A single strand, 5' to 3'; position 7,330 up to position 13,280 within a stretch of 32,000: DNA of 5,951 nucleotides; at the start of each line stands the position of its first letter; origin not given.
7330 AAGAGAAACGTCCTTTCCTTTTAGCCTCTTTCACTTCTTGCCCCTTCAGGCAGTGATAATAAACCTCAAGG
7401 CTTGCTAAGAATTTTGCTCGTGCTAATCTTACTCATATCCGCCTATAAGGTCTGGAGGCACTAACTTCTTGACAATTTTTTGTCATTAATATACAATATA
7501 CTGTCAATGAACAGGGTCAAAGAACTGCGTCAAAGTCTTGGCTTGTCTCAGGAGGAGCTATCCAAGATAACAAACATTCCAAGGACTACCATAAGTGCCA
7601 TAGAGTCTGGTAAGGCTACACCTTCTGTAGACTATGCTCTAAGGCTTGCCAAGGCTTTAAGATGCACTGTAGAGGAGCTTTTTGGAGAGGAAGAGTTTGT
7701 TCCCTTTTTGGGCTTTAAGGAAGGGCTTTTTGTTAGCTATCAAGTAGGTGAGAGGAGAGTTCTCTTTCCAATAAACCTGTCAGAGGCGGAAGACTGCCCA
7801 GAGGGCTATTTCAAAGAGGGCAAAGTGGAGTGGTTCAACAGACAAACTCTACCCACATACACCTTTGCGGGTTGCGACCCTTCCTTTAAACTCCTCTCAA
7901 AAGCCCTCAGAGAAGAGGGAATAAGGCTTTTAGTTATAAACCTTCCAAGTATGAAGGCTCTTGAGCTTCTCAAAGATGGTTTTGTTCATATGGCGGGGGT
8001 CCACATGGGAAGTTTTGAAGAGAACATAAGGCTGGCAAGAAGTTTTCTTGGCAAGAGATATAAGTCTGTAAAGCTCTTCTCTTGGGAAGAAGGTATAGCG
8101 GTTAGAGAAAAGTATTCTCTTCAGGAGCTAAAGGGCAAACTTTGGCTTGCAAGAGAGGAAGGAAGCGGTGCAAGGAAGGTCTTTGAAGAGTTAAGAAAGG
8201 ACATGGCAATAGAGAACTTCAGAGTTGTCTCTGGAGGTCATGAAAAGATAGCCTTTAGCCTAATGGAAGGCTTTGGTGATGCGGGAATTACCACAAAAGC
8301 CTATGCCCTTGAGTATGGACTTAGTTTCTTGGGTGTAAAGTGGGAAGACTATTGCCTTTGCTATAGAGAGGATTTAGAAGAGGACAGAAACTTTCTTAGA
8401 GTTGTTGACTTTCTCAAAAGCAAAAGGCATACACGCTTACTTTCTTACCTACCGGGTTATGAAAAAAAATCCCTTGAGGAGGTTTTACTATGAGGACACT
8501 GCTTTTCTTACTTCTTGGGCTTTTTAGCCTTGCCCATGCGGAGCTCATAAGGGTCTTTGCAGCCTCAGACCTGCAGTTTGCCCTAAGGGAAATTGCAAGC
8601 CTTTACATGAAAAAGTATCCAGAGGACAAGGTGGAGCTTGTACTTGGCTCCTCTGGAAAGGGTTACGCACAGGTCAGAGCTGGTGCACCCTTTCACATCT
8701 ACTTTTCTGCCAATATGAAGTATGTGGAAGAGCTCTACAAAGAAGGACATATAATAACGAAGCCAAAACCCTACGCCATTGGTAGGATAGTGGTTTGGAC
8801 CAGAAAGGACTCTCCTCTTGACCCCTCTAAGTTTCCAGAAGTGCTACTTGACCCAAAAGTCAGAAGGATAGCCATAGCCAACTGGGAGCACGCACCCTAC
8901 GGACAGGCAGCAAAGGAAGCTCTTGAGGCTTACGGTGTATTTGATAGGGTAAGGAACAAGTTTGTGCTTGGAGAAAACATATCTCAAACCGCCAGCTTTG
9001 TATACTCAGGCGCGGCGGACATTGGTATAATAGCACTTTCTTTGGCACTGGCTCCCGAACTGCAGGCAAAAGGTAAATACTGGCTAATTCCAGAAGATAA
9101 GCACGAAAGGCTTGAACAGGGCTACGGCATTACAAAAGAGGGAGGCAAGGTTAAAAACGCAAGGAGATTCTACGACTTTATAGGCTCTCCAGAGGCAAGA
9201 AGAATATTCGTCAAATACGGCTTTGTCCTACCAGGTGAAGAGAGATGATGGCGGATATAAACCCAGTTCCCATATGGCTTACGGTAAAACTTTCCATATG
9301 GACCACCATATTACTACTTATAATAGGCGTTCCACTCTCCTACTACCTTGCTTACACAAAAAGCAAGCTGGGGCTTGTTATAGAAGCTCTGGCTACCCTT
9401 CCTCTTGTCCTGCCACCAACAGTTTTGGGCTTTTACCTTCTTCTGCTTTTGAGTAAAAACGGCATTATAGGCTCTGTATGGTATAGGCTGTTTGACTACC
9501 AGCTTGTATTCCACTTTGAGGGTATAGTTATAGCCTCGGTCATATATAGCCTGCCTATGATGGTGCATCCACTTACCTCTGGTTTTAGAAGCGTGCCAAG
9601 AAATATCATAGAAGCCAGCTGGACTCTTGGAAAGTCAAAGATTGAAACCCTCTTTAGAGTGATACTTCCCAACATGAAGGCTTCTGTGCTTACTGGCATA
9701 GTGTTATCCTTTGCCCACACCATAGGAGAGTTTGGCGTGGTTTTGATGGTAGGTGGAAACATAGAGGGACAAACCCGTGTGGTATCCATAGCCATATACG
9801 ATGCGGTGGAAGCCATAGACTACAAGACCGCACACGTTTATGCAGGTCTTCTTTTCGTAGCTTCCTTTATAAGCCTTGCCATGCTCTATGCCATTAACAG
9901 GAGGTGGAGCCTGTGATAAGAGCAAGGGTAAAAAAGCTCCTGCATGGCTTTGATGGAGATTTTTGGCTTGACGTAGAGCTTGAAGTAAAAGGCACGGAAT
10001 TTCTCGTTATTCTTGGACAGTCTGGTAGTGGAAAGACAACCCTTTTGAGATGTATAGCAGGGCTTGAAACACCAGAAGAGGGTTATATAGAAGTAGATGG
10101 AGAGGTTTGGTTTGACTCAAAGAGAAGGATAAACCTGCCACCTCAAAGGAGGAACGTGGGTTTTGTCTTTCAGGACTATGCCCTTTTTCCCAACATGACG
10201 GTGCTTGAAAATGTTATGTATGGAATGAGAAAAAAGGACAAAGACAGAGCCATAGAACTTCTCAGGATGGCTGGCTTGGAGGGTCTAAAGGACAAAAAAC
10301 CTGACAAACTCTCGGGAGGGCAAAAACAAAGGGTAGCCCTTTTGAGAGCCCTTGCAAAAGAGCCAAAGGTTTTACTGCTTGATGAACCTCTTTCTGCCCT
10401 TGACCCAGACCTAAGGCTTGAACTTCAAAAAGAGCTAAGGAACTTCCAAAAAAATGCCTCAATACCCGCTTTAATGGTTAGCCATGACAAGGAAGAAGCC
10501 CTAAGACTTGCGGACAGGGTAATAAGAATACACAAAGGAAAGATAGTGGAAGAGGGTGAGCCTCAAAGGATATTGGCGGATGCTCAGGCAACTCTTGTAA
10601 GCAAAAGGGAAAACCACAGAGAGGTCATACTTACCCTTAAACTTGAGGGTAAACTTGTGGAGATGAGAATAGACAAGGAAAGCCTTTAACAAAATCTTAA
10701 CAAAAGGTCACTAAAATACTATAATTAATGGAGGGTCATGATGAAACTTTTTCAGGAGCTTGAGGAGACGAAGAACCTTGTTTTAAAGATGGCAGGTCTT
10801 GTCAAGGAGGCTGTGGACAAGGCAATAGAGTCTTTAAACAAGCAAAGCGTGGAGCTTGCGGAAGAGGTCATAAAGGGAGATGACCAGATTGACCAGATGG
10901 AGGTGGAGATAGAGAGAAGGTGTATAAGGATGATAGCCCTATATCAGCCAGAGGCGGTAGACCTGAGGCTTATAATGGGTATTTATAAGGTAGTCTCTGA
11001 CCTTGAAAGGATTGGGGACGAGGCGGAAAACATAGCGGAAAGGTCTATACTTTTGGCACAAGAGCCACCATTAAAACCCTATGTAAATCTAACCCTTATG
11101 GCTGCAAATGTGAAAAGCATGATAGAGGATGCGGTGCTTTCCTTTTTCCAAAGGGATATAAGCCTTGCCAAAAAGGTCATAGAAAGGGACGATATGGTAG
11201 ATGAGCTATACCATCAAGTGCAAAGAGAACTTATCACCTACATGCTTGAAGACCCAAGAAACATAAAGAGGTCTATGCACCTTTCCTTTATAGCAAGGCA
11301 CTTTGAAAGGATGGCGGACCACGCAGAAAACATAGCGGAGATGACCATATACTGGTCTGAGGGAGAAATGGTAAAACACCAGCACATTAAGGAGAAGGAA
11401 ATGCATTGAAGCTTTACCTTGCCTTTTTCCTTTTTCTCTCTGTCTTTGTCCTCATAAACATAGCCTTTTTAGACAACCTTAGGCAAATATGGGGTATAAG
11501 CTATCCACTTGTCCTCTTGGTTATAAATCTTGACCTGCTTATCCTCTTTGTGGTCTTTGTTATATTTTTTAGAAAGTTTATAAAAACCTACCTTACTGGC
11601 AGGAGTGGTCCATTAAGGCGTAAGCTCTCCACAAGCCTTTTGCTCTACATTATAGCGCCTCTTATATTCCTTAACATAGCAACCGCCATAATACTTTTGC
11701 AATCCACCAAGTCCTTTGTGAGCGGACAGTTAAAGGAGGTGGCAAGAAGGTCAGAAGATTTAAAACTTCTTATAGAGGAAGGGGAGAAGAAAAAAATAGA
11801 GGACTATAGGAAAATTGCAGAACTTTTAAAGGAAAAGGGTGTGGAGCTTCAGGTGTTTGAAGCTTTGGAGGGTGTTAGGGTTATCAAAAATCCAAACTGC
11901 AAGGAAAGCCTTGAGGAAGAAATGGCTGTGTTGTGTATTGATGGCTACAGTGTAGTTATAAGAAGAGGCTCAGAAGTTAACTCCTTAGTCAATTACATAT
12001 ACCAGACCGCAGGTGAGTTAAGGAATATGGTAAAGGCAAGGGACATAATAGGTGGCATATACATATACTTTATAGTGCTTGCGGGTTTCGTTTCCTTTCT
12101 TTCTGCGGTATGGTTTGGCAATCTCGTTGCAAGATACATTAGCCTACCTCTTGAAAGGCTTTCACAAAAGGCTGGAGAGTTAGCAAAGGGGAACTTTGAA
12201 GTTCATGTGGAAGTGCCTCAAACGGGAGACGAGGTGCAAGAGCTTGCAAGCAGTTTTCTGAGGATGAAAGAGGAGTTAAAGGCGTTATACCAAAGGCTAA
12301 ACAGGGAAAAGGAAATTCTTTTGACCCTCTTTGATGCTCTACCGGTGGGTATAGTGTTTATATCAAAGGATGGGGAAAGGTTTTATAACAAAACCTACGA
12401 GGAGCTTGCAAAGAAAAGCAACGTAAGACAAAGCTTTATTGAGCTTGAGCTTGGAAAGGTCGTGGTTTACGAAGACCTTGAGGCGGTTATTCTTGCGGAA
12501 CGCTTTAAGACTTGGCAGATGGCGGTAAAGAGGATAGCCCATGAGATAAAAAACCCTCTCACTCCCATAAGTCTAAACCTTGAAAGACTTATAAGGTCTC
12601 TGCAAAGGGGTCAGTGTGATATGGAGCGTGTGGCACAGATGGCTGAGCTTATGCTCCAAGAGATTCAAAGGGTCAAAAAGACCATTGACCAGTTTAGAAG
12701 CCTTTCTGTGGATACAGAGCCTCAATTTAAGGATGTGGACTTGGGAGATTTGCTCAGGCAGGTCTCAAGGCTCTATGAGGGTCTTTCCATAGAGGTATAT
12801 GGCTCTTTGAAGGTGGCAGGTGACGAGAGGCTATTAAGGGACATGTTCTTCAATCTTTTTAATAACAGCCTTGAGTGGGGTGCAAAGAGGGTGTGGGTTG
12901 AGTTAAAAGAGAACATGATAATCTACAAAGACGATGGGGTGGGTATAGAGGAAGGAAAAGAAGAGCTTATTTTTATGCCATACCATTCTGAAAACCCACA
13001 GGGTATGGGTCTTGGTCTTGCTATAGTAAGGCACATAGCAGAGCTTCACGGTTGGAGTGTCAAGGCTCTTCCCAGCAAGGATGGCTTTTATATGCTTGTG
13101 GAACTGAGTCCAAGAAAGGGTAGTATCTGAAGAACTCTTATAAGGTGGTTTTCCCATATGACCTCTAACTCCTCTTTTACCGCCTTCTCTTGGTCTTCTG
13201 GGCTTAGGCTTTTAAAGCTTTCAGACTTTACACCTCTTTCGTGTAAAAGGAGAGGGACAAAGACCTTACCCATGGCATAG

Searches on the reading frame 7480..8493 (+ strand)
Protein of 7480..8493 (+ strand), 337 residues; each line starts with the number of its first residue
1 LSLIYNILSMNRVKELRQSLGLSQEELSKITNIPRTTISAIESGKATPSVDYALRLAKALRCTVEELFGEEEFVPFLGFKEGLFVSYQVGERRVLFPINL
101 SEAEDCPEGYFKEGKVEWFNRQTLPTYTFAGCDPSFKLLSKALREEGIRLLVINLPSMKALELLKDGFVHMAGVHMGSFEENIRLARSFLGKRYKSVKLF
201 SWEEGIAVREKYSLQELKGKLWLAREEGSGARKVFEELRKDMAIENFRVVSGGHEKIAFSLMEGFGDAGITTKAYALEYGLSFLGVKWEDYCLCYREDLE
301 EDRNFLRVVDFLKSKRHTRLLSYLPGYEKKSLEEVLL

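Call 56: search_protein_families(library=pfam, proteins=[window:7480-8493:+], max_evalue=0.00001)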
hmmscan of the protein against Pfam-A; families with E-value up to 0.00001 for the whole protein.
window:7480-8493:+ (337 aa): 5 families
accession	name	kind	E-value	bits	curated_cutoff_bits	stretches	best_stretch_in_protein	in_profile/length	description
PF12727.12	PBP_like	-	7.9e-26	90.8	27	1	144-313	5-193/193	PBP superfamily domain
PF01381.28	HTH_3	-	8.2e-18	64.6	23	1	13-67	1-55/55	Helix-turn-helix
PF13560.12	HTH_31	-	3.3e-10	40.5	27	1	12-66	5-60/64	Helix-turn-helix domain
PF12844.13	HTH_19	-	3.7e-09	36.8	30.2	1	11-60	2-51/64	Helix-turn-helix domain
PF13443.12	HTH_26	-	1.6e-07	31.9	22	1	14-68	3-58/63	Cro/C1-type HTH DNA-binding domain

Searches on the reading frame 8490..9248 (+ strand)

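Call 56: search_protein_families(library=pfam, proteins=[window:8490-9248:+], max_evalue=0.00001)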
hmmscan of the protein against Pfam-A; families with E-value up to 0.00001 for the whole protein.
window:8490-9248:+ (252 aa): 2 families
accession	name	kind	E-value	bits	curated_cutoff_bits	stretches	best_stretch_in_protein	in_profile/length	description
PF13531.11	SBP_bac_11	-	4.9e-61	206.8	25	1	20-245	1-226/227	Bacterial extracellular solute-binding protein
PF01547.30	SBP_bac_1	-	1.9e-13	51.5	26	1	31-236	9-305/307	Bacterial extracellular solute-binding protein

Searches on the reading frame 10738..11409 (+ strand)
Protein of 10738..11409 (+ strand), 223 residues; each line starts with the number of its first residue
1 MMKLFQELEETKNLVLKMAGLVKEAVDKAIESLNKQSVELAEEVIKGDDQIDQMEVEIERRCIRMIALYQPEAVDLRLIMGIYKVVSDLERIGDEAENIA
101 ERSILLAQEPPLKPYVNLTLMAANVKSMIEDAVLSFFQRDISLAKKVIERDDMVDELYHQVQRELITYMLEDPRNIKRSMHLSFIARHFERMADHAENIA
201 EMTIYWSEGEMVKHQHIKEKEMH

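Call 57: search_protein_families(library=pfam, proteins=[window:10738-11409:+], max_evalue=0.00001)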
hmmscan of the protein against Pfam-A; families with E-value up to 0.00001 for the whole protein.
window:10738-11409:+ (223 aa): 1 family
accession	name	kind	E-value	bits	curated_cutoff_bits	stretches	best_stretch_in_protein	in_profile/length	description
PF01895.24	PhoU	-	1.8e-52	176.1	23.5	2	15-102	1-88/89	PhoU domain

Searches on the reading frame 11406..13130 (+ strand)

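Call 57: search_protein_families(library=pfam, proteins=[window:11406-13130:+], max_evalue=0.00001)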
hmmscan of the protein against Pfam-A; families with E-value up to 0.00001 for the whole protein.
window:11406-13130:+ (574 aa): 3 families
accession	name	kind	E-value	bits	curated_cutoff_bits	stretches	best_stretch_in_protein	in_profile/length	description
PF02518.31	HATPase_c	-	1.3e-13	51.7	26.4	1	472-557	1-95/111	Histidine kinase-, DNA gyrase B-, and HSP90-like ATPase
PF00672.30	HAMP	-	1.8e-12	47.8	25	1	240-292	1-52/53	HAMP domain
PF00512.31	HisKA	-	1.3e-09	38.4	26.9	1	374-434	6-61/66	His Kinase A (phospho-acceptor) domain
